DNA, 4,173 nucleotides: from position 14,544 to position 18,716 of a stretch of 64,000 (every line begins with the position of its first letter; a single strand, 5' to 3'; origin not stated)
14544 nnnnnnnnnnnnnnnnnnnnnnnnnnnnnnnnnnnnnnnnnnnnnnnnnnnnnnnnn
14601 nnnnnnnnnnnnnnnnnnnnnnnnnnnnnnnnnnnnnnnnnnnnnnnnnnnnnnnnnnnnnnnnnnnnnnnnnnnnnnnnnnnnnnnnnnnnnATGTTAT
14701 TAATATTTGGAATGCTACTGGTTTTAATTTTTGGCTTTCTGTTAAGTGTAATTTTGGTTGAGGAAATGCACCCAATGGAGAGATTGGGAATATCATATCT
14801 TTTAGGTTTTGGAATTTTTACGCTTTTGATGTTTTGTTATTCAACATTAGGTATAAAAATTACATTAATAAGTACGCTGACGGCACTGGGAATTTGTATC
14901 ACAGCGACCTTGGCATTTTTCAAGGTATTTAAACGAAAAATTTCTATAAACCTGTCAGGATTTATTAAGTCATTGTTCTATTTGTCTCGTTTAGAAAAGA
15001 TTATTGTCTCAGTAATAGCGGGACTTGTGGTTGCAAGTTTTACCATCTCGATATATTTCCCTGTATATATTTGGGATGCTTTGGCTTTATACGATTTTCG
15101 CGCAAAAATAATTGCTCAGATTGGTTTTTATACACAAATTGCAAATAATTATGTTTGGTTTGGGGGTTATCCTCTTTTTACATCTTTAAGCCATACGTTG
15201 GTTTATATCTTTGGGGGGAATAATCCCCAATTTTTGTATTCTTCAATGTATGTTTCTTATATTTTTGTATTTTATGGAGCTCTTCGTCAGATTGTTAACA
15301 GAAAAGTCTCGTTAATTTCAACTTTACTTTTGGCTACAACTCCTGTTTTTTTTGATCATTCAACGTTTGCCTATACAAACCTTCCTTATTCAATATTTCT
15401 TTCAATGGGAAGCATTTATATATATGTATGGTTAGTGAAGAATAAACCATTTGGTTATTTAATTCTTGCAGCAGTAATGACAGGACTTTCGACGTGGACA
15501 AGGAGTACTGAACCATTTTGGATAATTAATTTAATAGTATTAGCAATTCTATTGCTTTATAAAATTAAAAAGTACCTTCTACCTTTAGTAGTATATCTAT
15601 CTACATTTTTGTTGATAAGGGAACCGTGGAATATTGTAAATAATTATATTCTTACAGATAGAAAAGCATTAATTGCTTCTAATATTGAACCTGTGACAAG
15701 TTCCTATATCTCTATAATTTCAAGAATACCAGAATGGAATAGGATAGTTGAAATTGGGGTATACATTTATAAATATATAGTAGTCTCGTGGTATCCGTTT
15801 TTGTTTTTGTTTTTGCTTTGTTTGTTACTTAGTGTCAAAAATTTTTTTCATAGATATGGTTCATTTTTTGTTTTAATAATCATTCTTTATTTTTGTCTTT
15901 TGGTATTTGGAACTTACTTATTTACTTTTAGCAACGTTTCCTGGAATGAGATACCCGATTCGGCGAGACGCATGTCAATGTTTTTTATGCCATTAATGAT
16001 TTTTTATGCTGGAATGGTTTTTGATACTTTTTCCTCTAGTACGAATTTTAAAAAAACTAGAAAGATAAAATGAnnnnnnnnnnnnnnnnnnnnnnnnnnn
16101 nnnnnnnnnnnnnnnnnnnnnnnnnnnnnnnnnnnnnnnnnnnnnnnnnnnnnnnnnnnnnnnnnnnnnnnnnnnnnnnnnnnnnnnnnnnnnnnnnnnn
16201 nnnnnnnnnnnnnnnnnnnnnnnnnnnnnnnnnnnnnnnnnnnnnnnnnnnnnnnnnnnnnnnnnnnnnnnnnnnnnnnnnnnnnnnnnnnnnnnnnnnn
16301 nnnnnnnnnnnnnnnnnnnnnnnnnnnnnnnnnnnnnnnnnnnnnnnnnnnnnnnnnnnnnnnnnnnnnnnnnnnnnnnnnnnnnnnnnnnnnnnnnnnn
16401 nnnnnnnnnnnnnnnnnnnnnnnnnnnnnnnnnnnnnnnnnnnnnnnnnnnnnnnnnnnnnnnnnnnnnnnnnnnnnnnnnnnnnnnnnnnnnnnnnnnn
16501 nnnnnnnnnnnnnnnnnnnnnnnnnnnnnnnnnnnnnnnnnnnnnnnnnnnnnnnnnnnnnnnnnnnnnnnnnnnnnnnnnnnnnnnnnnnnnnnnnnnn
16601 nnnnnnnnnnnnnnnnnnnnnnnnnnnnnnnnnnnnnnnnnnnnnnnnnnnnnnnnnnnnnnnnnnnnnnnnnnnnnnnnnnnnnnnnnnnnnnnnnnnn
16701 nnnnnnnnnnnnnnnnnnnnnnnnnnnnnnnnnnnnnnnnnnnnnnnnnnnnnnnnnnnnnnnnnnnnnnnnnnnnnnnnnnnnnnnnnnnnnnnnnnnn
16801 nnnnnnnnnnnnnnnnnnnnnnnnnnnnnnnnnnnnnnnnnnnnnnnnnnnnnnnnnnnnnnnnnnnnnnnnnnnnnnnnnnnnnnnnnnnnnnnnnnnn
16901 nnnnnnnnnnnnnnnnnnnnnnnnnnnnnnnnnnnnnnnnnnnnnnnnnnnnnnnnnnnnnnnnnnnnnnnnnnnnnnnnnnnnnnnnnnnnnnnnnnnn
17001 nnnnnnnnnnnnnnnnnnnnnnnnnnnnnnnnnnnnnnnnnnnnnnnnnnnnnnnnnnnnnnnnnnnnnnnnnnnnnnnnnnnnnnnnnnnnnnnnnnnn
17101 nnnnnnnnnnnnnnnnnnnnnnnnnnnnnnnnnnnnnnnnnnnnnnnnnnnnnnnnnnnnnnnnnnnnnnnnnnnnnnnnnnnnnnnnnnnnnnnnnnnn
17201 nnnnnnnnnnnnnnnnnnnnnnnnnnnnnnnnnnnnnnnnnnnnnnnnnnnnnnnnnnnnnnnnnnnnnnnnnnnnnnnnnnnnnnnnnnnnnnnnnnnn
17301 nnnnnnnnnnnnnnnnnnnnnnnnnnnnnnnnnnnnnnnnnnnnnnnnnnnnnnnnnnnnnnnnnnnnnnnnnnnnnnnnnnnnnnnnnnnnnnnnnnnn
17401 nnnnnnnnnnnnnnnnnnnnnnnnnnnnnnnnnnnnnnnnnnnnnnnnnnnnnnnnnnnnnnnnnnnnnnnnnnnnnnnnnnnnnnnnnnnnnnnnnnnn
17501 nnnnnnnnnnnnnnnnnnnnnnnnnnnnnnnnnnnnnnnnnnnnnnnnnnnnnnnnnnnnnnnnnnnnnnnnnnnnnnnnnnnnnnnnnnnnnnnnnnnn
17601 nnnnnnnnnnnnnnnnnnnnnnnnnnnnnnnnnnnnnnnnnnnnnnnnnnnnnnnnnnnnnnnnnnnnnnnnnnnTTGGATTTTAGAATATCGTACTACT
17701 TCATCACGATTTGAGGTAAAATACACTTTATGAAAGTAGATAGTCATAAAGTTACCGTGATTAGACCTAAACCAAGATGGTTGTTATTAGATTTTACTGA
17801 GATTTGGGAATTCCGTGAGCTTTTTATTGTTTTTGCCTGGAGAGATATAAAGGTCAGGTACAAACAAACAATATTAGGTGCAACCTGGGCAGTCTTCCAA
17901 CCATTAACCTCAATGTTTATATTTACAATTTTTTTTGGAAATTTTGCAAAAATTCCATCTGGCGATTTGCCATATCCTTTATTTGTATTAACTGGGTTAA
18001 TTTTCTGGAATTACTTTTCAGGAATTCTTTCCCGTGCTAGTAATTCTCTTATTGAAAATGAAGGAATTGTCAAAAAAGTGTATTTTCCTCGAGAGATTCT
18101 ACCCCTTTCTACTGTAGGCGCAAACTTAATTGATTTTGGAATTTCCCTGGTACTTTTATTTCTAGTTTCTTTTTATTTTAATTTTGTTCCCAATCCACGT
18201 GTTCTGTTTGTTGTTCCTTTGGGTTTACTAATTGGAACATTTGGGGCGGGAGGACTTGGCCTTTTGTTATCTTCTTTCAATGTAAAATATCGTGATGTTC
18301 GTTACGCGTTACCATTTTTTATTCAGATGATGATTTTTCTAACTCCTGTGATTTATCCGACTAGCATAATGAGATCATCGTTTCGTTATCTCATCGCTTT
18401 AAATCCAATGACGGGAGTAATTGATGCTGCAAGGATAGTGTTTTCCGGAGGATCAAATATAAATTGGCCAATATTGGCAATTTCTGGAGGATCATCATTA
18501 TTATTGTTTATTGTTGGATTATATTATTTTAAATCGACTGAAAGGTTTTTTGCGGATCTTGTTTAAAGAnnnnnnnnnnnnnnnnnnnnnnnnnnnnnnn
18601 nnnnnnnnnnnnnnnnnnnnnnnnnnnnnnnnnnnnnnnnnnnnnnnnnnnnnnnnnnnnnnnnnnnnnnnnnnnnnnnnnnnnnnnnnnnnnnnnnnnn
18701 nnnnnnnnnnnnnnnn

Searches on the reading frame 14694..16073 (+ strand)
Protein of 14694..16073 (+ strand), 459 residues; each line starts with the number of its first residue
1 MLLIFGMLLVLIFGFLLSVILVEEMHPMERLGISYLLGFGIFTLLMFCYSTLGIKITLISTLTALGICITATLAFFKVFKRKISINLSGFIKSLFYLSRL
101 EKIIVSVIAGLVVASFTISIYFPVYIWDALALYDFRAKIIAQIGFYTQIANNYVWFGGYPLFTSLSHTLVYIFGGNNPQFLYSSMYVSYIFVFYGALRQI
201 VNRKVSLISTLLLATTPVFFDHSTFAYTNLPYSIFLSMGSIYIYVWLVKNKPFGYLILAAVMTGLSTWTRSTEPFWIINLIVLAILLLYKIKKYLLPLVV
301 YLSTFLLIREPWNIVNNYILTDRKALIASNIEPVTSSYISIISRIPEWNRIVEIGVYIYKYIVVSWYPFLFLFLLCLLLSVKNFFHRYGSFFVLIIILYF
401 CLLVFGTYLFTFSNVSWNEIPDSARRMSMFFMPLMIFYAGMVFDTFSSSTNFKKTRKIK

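Call 26: search_protein_families(library=pfam, proteins=[window:14694-16073:+], max_evalue=0.001)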
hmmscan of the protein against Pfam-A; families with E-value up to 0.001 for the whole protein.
window:14694-16073:+ (459 aa): 1 family
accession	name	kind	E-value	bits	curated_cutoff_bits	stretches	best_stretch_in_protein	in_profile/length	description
PF13231.12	PMT_2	-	5.3e-07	30.4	26.1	1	185-302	31-151/160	Dolichyl-phosphate-mannose-protein mannosyltransferase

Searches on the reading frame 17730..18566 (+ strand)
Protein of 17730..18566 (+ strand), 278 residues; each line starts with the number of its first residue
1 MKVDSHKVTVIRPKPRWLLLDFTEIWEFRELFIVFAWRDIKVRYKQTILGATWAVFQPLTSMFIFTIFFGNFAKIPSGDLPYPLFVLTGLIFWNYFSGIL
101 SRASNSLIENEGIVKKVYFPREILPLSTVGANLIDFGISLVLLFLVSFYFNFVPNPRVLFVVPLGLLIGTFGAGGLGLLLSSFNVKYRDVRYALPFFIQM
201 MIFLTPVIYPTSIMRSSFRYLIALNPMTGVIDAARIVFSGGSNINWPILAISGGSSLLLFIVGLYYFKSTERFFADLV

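Call 28: search_protein_families(library=pfam, proteins=[window:17730-18566:+], max_evalue=0.001)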
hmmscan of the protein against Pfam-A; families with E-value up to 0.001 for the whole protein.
window:17730-18566:+ (278 aa): 1 family
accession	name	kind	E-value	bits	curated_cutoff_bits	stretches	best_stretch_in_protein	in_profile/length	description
PF01061.29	ABC2_membrane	-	7.5e-22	78.4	26.9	1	31-238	2-210/211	ABC-2 type transporter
